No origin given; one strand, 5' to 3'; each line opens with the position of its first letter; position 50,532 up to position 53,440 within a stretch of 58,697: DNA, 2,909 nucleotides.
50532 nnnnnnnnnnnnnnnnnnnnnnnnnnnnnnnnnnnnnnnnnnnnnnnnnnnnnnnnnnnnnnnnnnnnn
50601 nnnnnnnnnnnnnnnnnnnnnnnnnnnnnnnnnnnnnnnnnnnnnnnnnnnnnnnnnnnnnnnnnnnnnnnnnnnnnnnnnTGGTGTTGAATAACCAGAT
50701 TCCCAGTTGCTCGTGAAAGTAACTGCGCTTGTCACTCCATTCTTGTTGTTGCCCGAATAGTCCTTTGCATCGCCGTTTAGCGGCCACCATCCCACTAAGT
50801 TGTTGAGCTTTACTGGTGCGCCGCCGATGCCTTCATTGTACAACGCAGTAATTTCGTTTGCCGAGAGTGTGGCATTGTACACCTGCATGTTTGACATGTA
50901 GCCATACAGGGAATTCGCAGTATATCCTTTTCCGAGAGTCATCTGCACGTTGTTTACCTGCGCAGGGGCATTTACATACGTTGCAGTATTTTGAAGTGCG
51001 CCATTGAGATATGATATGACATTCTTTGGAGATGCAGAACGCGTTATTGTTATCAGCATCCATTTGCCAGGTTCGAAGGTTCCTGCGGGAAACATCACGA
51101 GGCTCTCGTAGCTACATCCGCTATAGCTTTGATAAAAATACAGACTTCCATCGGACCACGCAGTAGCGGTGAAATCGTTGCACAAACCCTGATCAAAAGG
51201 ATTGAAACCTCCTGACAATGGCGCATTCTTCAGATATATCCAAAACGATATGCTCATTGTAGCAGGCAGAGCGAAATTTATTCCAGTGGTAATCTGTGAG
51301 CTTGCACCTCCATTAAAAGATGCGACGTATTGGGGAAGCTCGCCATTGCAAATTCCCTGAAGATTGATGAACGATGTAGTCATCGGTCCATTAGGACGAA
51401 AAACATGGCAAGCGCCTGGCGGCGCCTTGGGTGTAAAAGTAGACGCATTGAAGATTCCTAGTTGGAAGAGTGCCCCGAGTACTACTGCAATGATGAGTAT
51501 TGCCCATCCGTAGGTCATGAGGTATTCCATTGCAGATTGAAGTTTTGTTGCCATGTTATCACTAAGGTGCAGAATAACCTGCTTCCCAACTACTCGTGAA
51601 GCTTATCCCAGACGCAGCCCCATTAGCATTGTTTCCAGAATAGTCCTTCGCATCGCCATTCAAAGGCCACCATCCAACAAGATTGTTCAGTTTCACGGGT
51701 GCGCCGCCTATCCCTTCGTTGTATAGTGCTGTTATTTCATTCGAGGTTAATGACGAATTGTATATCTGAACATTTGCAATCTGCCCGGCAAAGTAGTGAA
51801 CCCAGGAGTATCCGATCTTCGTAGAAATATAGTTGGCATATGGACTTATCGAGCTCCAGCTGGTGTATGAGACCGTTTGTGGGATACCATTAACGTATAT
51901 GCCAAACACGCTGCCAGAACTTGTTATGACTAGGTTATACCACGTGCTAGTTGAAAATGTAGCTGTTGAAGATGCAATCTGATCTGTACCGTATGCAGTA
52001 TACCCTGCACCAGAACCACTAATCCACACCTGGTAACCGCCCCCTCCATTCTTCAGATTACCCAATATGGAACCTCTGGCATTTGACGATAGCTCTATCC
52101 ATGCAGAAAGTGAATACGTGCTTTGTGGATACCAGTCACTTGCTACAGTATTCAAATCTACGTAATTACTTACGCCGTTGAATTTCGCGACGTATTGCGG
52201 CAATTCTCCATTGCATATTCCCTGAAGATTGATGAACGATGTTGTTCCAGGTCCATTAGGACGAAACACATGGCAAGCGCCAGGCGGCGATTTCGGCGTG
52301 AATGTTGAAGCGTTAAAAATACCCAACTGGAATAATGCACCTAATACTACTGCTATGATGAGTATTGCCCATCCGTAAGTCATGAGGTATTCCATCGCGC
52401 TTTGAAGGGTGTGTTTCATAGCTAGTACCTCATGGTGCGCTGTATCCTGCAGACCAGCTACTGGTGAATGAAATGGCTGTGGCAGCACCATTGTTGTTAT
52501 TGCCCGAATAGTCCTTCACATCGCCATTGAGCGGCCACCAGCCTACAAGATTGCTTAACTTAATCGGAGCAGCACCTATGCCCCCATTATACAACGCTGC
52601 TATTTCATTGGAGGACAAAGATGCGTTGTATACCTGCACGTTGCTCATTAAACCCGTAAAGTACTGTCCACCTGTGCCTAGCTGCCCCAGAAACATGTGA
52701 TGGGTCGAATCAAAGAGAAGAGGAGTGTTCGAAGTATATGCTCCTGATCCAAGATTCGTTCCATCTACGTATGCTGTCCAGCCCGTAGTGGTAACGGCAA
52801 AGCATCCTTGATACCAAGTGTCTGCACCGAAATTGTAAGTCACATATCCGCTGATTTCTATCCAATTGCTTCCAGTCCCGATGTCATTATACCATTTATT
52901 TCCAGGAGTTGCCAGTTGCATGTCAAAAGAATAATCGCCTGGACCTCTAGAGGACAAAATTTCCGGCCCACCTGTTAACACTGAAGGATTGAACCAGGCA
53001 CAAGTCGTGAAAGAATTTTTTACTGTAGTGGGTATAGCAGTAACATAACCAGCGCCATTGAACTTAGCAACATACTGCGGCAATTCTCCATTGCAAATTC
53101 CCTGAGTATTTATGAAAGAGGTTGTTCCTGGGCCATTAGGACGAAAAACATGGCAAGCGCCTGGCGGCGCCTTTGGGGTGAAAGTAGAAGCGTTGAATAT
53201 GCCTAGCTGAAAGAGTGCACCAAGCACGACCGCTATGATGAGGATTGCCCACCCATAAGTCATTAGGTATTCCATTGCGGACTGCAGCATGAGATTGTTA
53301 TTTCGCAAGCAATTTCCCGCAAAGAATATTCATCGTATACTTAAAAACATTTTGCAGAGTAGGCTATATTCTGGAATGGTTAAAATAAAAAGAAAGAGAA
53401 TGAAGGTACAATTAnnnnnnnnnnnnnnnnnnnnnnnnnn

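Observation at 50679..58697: Seven-member pilin-like gene family; six are pilin-LamG fusions with near-identical ends and hypervariable cores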

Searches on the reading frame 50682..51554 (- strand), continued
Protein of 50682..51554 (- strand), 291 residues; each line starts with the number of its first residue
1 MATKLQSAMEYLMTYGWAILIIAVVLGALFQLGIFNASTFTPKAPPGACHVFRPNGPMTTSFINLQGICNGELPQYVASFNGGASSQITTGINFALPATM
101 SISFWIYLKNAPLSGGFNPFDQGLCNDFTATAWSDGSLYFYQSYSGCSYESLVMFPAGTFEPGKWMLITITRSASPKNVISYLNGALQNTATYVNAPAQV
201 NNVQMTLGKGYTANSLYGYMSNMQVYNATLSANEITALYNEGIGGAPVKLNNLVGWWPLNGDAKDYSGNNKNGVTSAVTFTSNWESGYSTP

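Call 29: search_solved_structures(query=A2, max_evalue=1, show_alignments=1)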
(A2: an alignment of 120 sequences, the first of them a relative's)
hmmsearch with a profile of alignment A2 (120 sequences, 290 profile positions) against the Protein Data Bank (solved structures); distinct sequences matched with E-value up to 1: 49.
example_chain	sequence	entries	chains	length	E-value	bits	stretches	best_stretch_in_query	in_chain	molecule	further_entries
4qvs_A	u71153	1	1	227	1.7e-07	34.7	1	88-237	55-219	S-layer domain-containing protein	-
5hon_A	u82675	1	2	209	2e-06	31.2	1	92-237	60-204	Extracellular arabinanase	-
9b6m_B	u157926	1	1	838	1.1e-05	28.7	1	86-239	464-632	PG1 heavy chain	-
3rmy_A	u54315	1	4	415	1.6e-05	28.2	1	88-242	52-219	Botulinum neurotoxin type D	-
3rmx_A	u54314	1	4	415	1.6e-05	28.2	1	88-242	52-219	Botulinum neurotoxin type D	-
3ogg_A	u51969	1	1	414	1.7e-05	28.1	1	88-242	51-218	Botulinum neurotoxin type D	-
3n7j_A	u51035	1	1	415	1.7e-05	28.1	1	88-242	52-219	Botulinum neurotoxin type D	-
3obr_A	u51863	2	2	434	1.8e-05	28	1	88-242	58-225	Botulinum neurotoxin type D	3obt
5ho0_A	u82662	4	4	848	2e-05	27.8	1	98-237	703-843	Extracellular arabinanase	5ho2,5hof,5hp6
8byp_X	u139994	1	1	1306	2.5e-05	27.5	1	88-239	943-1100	Botulinum neurotoxin type X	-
7ce2_A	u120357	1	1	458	4.4e-05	26.8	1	86-239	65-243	Tetanus toxin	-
1dll_A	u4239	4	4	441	5.1e-05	26.5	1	86-239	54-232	TETANUS TOXIN | Tetanus toxin (Tentoxylysin)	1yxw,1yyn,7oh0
1dfq_A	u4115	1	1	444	5.2e-05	26.5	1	86-239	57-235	TETANUS TOXIN HC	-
3hmy_A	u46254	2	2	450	5.4e-05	26.5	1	86-239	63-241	Tetanus toxin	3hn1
7by4_A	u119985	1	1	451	5.4e-05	26.5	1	86-239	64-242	Tetanus toxin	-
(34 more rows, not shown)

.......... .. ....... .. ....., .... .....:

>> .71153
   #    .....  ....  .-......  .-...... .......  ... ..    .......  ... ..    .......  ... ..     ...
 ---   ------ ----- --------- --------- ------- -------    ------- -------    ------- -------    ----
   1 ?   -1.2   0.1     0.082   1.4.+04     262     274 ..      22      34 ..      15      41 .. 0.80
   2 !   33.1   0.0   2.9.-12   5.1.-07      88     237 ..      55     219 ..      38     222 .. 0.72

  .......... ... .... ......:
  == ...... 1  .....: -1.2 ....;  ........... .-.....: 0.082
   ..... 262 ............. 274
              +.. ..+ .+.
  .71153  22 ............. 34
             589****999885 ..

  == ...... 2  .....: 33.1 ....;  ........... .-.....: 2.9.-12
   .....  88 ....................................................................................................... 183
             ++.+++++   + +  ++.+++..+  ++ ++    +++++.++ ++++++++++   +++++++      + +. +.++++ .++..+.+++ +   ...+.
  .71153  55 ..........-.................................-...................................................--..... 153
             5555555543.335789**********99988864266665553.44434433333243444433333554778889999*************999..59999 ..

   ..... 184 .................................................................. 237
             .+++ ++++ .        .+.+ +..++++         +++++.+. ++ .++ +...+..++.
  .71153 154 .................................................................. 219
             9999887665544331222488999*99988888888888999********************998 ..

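Call 33: find_encoding_contigs(protein=P0007, flank=10000, max_places=2)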
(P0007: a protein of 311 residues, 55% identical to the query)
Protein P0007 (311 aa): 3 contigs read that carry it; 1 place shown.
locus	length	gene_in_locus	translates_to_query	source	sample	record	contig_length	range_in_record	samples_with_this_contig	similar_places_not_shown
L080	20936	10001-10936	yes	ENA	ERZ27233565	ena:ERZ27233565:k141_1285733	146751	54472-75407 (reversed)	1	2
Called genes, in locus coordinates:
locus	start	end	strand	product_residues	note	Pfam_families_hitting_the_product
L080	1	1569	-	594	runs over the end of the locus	PF13522:GATase_6, PF13537:GATase_7, PF01380:SIS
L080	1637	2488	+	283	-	PF00892:EamA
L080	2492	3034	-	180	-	PF01725:Ham1p_like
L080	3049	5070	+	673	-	PF02518:HATPase_c, PF00204:DNA_gyraseB, PF01751:Toprim, PF00986:DNA_gyraseB_C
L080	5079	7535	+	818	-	PF00521:DNA_topoisoIV, PF03989:DNA_gyraseA_C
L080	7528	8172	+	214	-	PF00702:Hydrolase, PF13419:HAD_2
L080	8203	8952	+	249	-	-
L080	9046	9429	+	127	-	PF01938:TRAM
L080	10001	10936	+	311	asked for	PF13385:Laminin_G_3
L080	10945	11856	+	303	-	PF13385:Laminin_G_3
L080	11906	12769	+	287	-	PF13385:Laminin_G_3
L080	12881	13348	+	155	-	PF08069:Ribosomal_S13_N, PF00312:Ribosomal_S15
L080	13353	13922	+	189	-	PF01015:Ribosomal_S3Ae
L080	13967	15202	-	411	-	PF05139:Erythro_esteras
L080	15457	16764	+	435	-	PF00202:Aminotran_3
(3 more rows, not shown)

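Call 34: predict_structure(alignment_id=A2)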
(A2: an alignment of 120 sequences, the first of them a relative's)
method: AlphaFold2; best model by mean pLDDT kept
length: 291 residues; sequences in the alignment: 120
mean_pLDDT: 72.1   pTM: 0.68
mean pLDDT of the five models: 72.1, 71.9, 71.8, 70.1, 68.3
residues with pLDDT >= 90: 52; 70-90: 112; 50-70: 96; < 50: 31
segments of 3 or more residues with pLDDT < 50: 56-59, 64-72, 261-263, 281-284, 288-291
pLDDT, mean of each block of 10 residues (from residue 1): 64 84 91 66 52 49 49 66 81 79 90 65 63 70 67 79 89 92 93 80 79 81 89 89 66 74 48 53 47 43
secondary structure, 60 per line:
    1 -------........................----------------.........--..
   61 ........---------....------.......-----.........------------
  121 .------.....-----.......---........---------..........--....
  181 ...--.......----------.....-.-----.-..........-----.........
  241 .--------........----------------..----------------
elements in order: H8-31 E48-56 E59-68 E78-81 E88-94 E100-108 E128-132 E138-144 E148-155 E165-174 E177-183 E186-192 E203-207 E217-226 H232-241 E253-257

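Call 37: search_protein_families(library=ncbifam, proteins=[window:50682-51554:-], max_evalue=1)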
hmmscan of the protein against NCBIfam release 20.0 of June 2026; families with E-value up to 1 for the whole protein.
window:50682-51554:- (291 aa): 1 family
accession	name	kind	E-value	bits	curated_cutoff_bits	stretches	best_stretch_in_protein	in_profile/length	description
NF052521.1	TafC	equivalog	0.0002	20.6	410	1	159-245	278-366/373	TafC family fimbrial protein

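Call 38: fold_search(model_id=the predicted structure, library=pdb)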
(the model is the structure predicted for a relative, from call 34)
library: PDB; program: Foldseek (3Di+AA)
matches with E <= 10: 1759; with E <= 0.001: 486
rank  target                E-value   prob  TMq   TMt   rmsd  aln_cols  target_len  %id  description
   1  3flp_A                4.4e-10  1.00  0.47  0.60   3.8       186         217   16  Crystal structure of native heptameric SAP-like pentraxin from Limulus polyphemus (released 2009-01-20)
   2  9a24_A                2.5e-09  1.00  0.47  0.38  12.3       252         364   13  PTX3 hybrid cryoEM and AlphaFold model (released 2022-07-29)
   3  1lj7_D                2.6e-09  1.00  0.44  0.62   7.2       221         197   13  Crystal structure of calcium-depleted human C-reactive protein from perfectly twinned data (released 2002-06-05)
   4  8d8o_B                3.3e-09  1.00  0.54  0.15   4.0       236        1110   14  Cryo-EM structure of substrate unbound PAPP-A (released 2022-09-28)
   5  1lj7_C                3.5e-09  1.00  0.44  0.62   7.9       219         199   12  Crystal structure of calcium-depleted human C-reactive protein from perfectly twinned data (released 2002-06-05)
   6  8a7d_C                3.9e-09  1.00  0.51  0.17   6.4       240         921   14  Partial dimer complex of PAPP-A and its inhibitor STC2 (released 2022-11-02)
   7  8s50_A                4.4e-09  1.00  0.47  0.59  12.3       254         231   12  Cryo-EM structure of the C terminal region of PTX3 with a section of coiled-coil (released 2025-01-22)
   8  1lj7_A                6.1e-09  1.00  0.43  0.60   8.0       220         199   13  Crystal structure of calcium-depleted human C-reactive protein from perfectly twinned data (released 2002-06-05)
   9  3rsj_A                6.8e-09  1.00  0.42  0.32   8.8       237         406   16  Structure of HCRF in complex with Ganglioside GD1a (released 2011-08-17)
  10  8b55                  7.6e-09  1.00  0.49  0.71   4.7       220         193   11  Human ADGRG4 PTX-like domain (released 2022-10-19)
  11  9k6n_A                9.0e-09  1.00  0.48  0.66   4.1       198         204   14  Pentraxin Domain of PTX3 Tetramer (released 2025-10-22)
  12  7zl1_A                9.5e-09  1.00  0.48  0.63   3.8       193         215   13  PTX3 Pentraxin Domain (released 2022-08-03)
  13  8pvq                  1.1e-08  1.00  0.46  0.65   3.2       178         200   14  Crystal Structure of Human PTX3 C-terminal domain (released 2024-07-24)
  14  1lj7_H                1.3e-08  1.00  0.43  0.60   7.9       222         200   14  Crystal structure of calcium-depleted human C-reactive protein from perfectly twinned data (released 2002-06-05)
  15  6ype_A                1.4e-08  1.00  0.46  0.63   3.5       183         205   14  Crystal structure of the human neuronal pentraxin 1 (NP1) pentraxin (PTX) domain. (released 2020-06-03)
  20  5hon_A                2.2e-08  1.00  0.46  0.64   8.0       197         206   15  Structure of Domain 4 of AbnA, a GH43 extracellular arabinanase from Geobacillus stearothermophilus, in complex with a (released 2017-02-01)
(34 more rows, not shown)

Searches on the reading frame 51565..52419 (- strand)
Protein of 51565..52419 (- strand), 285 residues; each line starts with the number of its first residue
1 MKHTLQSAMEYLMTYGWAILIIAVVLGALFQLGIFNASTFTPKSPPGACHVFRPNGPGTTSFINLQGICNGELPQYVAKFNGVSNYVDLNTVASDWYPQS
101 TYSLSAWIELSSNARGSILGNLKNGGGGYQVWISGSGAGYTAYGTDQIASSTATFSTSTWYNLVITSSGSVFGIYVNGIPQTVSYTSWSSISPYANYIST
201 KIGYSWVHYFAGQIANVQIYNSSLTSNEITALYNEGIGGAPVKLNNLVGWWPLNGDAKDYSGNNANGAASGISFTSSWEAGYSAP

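Call 5: search_protein_families(library=pfam, proteins=[window:51565-52419:-], max_evalue=1)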
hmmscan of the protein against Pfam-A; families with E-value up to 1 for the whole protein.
window:51565-52419:- (285 aa): 2 families
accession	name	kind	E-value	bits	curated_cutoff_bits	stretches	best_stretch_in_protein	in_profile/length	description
PF13385.13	Laminin_G_3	-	2.6e-17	63.8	27.6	1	82-229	2-150/151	Concanavalin A-like lectin/glucanases superfamily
PF02973.23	Sialidase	-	0.002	18.1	26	1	154-230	101-182/189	Sialidase, N-terminal domain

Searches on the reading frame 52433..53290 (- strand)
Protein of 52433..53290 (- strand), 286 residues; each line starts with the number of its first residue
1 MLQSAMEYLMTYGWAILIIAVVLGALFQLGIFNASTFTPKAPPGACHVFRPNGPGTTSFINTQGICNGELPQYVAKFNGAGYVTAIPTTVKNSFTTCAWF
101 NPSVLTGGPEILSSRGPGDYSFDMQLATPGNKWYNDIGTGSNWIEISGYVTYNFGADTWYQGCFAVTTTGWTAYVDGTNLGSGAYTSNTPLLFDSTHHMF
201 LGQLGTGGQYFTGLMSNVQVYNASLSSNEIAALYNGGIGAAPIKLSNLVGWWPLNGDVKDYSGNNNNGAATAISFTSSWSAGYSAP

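Call 5: search_protein_families(library=pfam, proteins=[window:52433-53290:-], max_evalue=1)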
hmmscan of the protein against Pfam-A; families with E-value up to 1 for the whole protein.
window:52433-53290:- (286 aa): 3 families
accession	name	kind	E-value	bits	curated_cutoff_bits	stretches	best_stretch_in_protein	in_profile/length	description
PF13385.13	Laminin_G_3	-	5.9e-19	69.1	27.6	1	79-231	3-151/151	Concanavalin A-like lectin/glucanases superfamily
PF22925.3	TS_C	-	0.02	14.9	27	1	156-227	129-201/202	Trans-sialidase, C-terminal domain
PF00354.24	Pentaxin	-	0.099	12.8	25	1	208-261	141-189/194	Pentaxin family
